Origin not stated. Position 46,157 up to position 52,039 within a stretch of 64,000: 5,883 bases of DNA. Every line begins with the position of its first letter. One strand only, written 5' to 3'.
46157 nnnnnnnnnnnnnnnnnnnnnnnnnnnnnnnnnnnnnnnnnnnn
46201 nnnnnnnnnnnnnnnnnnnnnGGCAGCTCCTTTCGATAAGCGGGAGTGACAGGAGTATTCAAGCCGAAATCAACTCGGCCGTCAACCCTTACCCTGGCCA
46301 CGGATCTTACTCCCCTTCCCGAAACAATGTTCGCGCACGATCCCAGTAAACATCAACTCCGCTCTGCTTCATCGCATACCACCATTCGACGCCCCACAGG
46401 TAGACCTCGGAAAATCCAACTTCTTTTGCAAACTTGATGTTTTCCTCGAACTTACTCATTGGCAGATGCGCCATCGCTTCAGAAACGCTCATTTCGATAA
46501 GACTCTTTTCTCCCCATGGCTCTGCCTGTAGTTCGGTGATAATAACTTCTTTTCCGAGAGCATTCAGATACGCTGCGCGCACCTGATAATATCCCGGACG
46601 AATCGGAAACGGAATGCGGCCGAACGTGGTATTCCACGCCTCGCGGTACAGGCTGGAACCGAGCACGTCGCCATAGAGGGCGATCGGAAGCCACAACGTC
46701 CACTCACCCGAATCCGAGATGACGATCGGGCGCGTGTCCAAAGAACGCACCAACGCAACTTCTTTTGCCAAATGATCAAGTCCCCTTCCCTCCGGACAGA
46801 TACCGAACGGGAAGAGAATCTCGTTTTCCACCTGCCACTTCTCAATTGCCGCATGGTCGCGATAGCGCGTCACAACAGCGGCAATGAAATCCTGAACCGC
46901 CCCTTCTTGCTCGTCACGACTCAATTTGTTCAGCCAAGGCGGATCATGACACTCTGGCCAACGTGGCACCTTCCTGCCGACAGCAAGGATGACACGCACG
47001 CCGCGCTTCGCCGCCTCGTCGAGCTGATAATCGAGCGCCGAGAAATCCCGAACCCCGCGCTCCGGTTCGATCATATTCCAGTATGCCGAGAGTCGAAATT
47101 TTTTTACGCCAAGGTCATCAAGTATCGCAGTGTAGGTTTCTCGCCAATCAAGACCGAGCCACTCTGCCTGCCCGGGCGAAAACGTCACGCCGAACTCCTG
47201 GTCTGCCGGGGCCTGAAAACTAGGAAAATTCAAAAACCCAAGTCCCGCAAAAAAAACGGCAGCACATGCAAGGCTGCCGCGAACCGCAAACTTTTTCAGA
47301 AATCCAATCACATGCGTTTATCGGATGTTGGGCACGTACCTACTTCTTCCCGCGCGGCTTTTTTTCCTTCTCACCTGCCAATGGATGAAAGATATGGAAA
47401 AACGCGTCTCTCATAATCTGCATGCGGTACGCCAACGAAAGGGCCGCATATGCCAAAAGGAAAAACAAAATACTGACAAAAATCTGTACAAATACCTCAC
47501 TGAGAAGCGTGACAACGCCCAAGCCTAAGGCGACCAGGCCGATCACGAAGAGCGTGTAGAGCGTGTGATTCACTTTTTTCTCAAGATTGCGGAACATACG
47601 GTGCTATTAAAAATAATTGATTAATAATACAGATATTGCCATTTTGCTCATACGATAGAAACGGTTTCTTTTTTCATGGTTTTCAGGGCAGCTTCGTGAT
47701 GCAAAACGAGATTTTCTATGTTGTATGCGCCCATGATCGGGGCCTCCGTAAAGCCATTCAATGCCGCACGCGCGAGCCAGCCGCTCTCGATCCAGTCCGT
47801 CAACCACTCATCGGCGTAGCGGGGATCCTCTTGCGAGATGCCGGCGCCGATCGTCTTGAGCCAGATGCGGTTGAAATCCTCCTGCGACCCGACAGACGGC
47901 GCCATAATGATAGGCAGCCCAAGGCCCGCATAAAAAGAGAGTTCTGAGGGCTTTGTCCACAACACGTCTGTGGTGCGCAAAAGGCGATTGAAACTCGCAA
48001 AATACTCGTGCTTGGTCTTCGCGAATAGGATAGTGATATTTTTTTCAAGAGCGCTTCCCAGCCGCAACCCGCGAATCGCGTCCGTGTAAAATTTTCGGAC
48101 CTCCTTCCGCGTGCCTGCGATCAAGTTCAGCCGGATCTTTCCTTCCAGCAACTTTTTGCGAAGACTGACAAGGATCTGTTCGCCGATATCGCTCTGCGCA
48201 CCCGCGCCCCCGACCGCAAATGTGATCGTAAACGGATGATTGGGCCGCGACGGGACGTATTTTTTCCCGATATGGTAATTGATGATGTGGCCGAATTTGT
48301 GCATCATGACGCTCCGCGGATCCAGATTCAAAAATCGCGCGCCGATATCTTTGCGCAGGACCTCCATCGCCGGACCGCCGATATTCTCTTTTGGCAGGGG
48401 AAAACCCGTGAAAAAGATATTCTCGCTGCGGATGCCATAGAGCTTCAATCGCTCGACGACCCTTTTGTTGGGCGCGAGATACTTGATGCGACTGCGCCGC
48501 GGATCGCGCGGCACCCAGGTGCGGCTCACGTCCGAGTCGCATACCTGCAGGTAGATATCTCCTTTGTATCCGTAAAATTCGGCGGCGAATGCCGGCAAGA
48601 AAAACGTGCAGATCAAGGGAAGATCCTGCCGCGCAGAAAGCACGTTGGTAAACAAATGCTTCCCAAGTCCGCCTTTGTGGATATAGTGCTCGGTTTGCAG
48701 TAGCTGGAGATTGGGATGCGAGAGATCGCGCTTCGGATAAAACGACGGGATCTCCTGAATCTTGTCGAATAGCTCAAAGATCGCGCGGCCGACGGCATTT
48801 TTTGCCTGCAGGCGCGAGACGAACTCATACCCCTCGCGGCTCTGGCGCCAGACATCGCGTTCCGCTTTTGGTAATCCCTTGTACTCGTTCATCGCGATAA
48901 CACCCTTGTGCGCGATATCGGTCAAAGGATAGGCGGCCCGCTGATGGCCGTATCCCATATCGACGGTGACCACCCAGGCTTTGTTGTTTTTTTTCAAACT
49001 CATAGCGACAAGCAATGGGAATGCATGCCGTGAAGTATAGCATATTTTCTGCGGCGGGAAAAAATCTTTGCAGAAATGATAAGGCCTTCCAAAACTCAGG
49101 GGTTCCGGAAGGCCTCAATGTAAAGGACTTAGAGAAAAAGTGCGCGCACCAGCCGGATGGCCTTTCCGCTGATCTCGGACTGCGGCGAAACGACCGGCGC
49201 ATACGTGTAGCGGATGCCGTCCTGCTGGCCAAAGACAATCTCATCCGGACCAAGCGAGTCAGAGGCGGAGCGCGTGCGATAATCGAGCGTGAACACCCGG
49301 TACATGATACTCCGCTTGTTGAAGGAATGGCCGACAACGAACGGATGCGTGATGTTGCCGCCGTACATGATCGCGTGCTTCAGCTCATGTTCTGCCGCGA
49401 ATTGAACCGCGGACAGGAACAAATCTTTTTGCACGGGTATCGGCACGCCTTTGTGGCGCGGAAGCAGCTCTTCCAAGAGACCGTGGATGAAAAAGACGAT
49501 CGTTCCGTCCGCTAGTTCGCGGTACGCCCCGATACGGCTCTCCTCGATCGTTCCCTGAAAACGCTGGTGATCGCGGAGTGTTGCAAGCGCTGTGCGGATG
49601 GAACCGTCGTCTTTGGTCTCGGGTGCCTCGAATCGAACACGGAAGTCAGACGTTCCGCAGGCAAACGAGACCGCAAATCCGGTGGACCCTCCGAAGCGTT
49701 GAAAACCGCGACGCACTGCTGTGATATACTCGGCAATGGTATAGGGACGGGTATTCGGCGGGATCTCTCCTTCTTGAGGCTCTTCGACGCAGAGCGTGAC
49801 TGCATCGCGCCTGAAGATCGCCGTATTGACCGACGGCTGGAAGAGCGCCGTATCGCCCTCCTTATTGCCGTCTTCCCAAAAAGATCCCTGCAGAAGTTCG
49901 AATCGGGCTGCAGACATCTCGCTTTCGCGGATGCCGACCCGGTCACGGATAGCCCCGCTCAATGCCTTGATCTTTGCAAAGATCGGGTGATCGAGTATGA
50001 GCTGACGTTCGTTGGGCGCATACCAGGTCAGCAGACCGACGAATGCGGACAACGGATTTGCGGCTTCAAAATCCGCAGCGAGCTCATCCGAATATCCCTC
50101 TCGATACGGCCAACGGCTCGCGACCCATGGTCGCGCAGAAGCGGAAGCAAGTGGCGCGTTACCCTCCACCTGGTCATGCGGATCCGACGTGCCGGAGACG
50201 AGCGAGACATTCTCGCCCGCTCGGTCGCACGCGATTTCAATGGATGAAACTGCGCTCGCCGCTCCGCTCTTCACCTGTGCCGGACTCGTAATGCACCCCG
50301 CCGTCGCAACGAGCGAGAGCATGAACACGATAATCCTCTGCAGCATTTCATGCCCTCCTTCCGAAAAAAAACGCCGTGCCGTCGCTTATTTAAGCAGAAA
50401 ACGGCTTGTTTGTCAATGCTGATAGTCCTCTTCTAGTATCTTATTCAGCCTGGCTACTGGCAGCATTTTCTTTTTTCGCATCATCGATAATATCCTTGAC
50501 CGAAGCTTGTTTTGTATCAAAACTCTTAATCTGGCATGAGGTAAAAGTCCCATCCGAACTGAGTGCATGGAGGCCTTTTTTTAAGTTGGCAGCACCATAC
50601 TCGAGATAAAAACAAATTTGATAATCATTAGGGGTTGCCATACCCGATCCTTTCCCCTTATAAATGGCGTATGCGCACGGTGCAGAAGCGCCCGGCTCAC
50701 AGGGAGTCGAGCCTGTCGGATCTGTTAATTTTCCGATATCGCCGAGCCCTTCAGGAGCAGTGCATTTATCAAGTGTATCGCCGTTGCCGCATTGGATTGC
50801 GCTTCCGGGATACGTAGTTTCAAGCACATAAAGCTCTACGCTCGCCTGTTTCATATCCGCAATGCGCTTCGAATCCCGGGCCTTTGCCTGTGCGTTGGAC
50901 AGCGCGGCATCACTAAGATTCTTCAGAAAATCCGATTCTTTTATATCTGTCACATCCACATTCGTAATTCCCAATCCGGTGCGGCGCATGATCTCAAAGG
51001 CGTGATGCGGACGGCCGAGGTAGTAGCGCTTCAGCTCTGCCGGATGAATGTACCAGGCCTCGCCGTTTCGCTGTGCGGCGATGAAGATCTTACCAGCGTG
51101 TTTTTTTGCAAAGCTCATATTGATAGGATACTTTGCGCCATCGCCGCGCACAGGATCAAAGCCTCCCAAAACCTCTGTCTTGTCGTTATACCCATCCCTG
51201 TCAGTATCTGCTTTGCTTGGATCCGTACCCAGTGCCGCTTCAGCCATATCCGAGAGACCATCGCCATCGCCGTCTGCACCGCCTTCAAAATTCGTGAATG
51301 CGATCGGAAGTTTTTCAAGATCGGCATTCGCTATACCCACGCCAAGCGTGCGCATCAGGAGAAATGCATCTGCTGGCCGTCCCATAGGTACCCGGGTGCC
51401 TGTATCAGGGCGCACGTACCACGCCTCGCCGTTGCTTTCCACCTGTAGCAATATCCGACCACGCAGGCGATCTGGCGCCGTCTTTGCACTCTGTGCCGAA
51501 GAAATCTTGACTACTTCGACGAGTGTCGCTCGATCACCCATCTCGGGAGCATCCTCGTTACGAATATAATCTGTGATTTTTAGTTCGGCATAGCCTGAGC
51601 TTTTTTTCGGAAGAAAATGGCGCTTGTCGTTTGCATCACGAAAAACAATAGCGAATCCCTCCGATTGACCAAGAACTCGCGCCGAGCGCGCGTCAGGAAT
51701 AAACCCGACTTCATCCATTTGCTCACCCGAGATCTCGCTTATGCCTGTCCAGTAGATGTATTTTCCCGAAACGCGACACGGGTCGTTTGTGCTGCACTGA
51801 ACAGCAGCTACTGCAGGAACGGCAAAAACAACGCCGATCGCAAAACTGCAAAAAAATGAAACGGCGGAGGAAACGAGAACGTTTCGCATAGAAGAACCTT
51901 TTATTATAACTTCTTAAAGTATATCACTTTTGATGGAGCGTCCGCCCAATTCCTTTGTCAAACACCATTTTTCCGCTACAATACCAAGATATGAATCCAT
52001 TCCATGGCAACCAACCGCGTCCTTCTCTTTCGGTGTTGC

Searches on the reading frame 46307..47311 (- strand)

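Call 57: search_protein_families(library=pfam, proteins=[window:46307-47311:-], max_evalue=0.0001)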
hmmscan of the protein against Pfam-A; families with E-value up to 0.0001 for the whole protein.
window:46307-47311:- (334 aa): 2 families
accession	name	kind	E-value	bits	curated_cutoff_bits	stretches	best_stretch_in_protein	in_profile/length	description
PF02449.21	Glyco_hydro_42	-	4.8e-10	39.8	21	1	62-165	17-138/376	Beta-galactosidase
PF00331.26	Glyco_hydro_10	-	1.2e-05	25.1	22.1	0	78-167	47-131/311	Glycosyl hydrolase family 10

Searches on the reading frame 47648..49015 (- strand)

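Call 57: search_protein_families(library=pfam, proteins=[window:47648-49015:-], max_evalue=0.0001)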
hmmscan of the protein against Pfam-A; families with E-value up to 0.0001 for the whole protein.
window:47648-49015:- (455 aa): 1 family
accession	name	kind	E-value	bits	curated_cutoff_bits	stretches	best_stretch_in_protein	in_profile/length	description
PF22053.2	DUF6938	-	8.3e-14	52.2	27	1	259-392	35-185/236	Domain of unknown function (DUF6938)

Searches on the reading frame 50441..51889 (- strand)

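Call 57: search_protein_families(library=pfam, proteins=[window:50441-51889:-], max_evalue=0.0001)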
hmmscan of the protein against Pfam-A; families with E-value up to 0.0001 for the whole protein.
window:50441-51889:- (482 aa): 1 family
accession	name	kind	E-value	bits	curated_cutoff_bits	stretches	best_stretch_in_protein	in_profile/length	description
PF18884.5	TSP3_bac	-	2.8e-08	33.9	25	1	208-227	3-22/22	Bacterial TSP3 repeat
